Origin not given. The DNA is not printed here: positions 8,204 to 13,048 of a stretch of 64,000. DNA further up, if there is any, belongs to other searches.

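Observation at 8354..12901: Glutamate synthase paralogue with a dismantled glutaminase but intact FMN/2-OG/Fe-S core and no small subunit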

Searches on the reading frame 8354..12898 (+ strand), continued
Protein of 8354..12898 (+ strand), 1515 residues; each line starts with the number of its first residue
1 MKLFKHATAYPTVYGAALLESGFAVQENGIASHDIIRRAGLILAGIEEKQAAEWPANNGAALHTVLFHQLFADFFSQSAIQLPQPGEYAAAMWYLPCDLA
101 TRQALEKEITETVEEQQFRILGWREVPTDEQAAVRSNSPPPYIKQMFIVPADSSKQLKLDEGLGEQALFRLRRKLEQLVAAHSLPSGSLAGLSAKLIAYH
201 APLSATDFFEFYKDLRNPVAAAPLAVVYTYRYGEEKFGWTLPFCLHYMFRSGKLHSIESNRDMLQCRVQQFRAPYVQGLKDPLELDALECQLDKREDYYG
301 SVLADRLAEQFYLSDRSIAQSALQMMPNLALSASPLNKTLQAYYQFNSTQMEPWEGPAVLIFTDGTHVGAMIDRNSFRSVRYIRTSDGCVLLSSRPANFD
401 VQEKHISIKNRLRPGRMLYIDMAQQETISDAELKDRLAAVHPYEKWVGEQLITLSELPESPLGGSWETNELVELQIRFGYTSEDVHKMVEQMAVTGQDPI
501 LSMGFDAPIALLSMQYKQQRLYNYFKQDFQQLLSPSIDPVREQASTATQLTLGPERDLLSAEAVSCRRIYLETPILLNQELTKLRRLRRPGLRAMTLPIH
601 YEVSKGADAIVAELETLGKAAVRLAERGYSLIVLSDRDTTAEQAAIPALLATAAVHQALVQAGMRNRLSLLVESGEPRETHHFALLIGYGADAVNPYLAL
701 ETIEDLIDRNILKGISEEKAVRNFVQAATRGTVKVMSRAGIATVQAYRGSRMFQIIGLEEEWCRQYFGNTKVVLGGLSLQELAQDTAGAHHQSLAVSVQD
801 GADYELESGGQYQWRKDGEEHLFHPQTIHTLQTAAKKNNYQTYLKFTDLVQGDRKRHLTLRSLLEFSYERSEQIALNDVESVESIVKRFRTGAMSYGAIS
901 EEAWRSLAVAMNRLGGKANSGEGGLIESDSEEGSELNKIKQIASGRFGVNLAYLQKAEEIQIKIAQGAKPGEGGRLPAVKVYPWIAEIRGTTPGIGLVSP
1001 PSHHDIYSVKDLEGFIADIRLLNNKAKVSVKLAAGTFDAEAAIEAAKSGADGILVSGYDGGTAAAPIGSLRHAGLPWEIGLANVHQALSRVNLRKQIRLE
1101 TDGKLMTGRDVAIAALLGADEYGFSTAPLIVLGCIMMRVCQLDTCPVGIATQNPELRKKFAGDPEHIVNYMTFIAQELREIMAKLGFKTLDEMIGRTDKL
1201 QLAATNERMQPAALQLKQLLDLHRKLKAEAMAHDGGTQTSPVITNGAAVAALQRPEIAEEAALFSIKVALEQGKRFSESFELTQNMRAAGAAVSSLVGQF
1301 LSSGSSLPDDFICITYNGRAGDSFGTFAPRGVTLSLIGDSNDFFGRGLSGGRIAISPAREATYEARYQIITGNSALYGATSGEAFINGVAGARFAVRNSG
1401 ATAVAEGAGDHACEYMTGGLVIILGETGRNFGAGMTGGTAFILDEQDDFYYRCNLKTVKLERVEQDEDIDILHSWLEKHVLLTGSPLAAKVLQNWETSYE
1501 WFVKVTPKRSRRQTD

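Call 11: find_encoding_contigs(protein=P0002, flank=10000, max_places=3)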
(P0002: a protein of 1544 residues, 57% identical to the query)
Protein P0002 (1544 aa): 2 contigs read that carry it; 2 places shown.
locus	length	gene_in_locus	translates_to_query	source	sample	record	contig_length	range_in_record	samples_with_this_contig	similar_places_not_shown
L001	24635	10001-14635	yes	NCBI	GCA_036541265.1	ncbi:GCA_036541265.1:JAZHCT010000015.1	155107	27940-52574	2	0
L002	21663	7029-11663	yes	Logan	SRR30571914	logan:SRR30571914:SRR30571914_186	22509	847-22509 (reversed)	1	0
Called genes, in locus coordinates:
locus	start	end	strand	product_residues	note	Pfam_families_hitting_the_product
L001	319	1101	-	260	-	PF05721:PhyH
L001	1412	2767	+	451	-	PF04305:DUF455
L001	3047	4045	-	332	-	PF03486:HI0933_like (weak), PF07992:Pyr_redox_2, PF12831:FAD_oxidored (weak), PF13434:Lys_Orn_oxgnase (faint), PF13738:Pyr_redox_3, PF00070:Pyr_redox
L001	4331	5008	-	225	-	PF09335:VTT_dom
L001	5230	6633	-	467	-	PF00390:malic, PF03949:Malic_M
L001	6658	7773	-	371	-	PF06925:MGDG_synth, PF04101:Glyco_tran_28_C (weak), PF00534:Glycos_transf_1 (weak)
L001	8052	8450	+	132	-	PF08810:KapB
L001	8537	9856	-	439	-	PF00657:Lipase_GDSL, PF13472:Lipase_GDSL_2, PF07833:Cu_amine_oxidN1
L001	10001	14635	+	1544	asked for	PF00310:GATase_2, PF04898:Glu_syn_central, PF01645:Glu_synthase, PF01493:GXGXG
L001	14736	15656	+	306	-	PF00005:ABC_tran, PF13304:AAA_21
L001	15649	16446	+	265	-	PF12679:ABC2_membrane_2, PF12730:ABC2_membrane_4, PF10920:DUF2705, PF12698:ABC2_membrane_3 (weak)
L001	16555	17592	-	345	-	PF01594:AI-2E_transport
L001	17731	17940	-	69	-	PF19824:Tlp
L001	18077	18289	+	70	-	-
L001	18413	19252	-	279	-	PF02311:AraC_binding, PF00165:HTH_AraC (weak), PF12833:HTH_18, PF00165:HTH_AraC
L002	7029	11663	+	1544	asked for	PF00310:GATase_2, PF04898:Glu_syn_central, PF01645:Glu_synthase, PF01493:GXGXG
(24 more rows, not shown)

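Call 12: find_encoding_contigs(protein=P0004, flank=10000, max_places=3)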
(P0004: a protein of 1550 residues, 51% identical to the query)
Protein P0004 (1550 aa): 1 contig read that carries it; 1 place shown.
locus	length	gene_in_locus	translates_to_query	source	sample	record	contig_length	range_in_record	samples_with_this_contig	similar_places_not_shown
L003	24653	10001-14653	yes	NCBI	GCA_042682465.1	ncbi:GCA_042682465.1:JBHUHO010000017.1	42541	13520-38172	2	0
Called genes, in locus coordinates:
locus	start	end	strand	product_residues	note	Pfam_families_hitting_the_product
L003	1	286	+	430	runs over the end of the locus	PF01841:Transglut_core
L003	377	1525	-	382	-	PF08712:Nfu_N, PF13769:Virulence_fact, PF13513:HEAT_EZ (faint), PF13646:HEAT_2 (weak), PF02985:HEAT (faint), PF03130:HEAT_PBS (faint), PF13646:HEAT_2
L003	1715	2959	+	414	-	PF13483:Lactamase_B_3, PF12706:Lactamase_B_2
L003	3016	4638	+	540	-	PF00005:ABC_tran, PF02463:SMC_N (faint), PF13304:AAA_21 (faint), PF12848:ABC_tran_Xtn, PF00005:ABC_tran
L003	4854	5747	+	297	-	PF01545:Cation_efflux, PF16916:ZT_dimer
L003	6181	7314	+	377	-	PF08239:SH3_3, PF00018:SH3_1 (faint), PF07653:SH3_2 (faint), PF06347:SH3_4 (weak), PF08239:SH3_3, PF05708:Peptidase_C92 (faint), PF00877:NLPC_P60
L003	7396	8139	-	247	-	PF09335:VTT_dom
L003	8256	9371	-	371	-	PF06925:MGDG_synth, PF04101:Glyco_tran_28_C (weak)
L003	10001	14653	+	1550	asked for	PF00310:GATase_2, PF04898:Glu_syn_central, PF01645:Glu_synthase, PF01493:GXGXG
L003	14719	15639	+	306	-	PF00005:ABC_tran, PF13304:AAA_21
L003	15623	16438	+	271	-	PF12679:ABC2_membrane_2, PF12730:ABC2_membrane_4, PF10920:DUF2705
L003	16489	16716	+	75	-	-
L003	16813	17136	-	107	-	-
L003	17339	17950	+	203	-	PF09335:VTT_dom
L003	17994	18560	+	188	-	PF14595:Thioredoxin_9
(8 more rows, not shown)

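Call 13: find_encoding_contigs(protein=P0001, flank=10000, max_places=3)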
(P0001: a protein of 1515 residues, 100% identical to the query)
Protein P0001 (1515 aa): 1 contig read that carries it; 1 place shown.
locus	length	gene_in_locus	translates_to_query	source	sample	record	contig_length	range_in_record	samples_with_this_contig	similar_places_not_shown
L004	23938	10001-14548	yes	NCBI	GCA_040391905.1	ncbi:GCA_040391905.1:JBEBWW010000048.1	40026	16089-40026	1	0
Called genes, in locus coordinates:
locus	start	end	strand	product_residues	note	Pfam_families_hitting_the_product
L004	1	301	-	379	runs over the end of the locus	PF08712:Nfu_N, PF13769:Virulence_fact, PF13513:HEAT_EZ (faint), PF02985:HEAT (faint), PF13646:HEAT_2 (weak), PF03130:HEAT_PBS (faint), PF13646:HEAT_2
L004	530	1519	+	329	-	PF13483:Lactamase_B_3, PF12706:Lactamase_B_2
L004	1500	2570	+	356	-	PF01408:GFO_IDH_MocA, PF22725:GFO_IDH_MocA_C3, PF02894:GFO_IDH_MocA_C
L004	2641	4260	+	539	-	PF00005:ABC_tran, PF02463:SMC_N (faint), PF13304:AAA_21 (faint), PF12848:ABC_tran_Xtn, PF00005:ABC_tran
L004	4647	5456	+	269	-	PF01545:Cation_efflux, PF16916:ZT_dimer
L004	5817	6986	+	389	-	PF06347:SH3_4 (weak), PF08239:SH3_3, PF18348:SH3_16 (faint), PF00018:SH3_1 (weak), PF07653:SH3_2 (faint), PF06347:SH3_4 (weak), PF08239:SH3_3, PF00877:NLPC_P60, +1 more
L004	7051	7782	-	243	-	PF09335:VTT_dom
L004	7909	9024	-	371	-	PF06925:MGDG_synth, PF04101:Glyco_tran_28_C, PF00534:Glycos_transf_1 (weak)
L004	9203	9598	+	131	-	PF08810:KapB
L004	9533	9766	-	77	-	-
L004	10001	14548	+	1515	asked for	PF00310:GATase_2, PF04898:Glu_syn_central, PF01645:Glu_synthase, PF01493:GXGXG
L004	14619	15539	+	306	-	PF00005:ABC_tran, PF13304:AAA_21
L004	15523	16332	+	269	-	PF12679:ABC2_membrane_2, PF12730:ABC2_membrane_4, PF10920:DUF2705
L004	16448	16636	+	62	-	-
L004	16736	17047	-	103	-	-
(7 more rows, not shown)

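Call 14: find_encoding_contigs(protein=P0003, flank=10000, max_places=3)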
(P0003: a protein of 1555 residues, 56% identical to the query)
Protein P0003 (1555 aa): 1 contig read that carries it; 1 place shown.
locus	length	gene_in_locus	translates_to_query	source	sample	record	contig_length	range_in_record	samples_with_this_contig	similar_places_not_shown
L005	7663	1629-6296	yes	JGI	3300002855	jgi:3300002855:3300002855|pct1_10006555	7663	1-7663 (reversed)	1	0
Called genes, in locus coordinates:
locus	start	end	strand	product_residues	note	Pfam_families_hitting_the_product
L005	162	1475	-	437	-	PF00657:Lipase_GDSL, PF13472:Lipase_GDSL_2, PF07833:Cu_amine_oxidN1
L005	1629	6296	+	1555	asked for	PF00310:GATase_2, PF04898:Glu_syn_central, PF01645:Glu_synthase, PF01493:GXGXG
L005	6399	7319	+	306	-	PF00005:ABC_tran, PF13304:AAA_21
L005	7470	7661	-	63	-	?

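Call 28: find_encoding_contigs(protein=P0005, flank=6000, max_places=1)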
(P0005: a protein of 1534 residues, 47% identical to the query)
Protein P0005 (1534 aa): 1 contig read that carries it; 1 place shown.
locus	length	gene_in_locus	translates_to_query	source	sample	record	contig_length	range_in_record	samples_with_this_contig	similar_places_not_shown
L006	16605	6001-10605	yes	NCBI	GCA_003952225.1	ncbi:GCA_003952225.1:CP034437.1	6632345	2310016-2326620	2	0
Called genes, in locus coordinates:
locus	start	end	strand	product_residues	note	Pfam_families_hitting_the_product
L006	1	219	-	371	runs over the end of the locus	PF06925:MGDG_synth, PF04101:Glyco_tran_28_C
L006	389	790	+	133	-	PF08810:KapB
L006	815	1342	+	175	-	PF00156:Pribosyltran (weak)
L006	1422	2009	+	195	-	PF00440:TetR_N, PF17932:TetR_C_24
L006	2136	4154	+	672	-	PF12051:DUF3533 (weak), PF12698:ABC2_membrane_3, PF01061:ABC2_membrane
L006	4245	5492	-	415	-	PF00657:Lipase_GDSL, PF13472:Lipase_GDSL_2, PF07833:Cu_amine_oxidN1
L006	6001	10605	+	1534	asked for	PF00310:GATase_2, PF04898:Glu_syn_central, PF01645:Glu_synthase, PF01493:GXGXG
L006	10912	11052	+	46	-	-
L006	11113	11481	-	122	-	PF12844:HTH_19, PF13560:HTH_31, PF01381:HTH_3, PF13443:HTH_26 (weak)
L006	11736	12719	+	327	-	PF01073:3Beta_HSD, PF01370:Epimerase, PF02719:Polysacc_synt_2, PF04321:RmlD_sub_bind, PF07993:NAD_binding_4, PF08659:KR (weak), PF13460:NAD_binding_10, PF16363:GDP_Man_Dehyd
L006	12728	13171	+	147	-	PF03816:LytR_cpsA_psr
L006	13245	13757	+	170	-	-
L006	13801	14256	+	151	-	PF07238:PilZ (weak)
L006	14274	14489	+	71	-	-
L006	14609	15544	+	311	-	PF00005:ABC_tran, PF13304:AAA_21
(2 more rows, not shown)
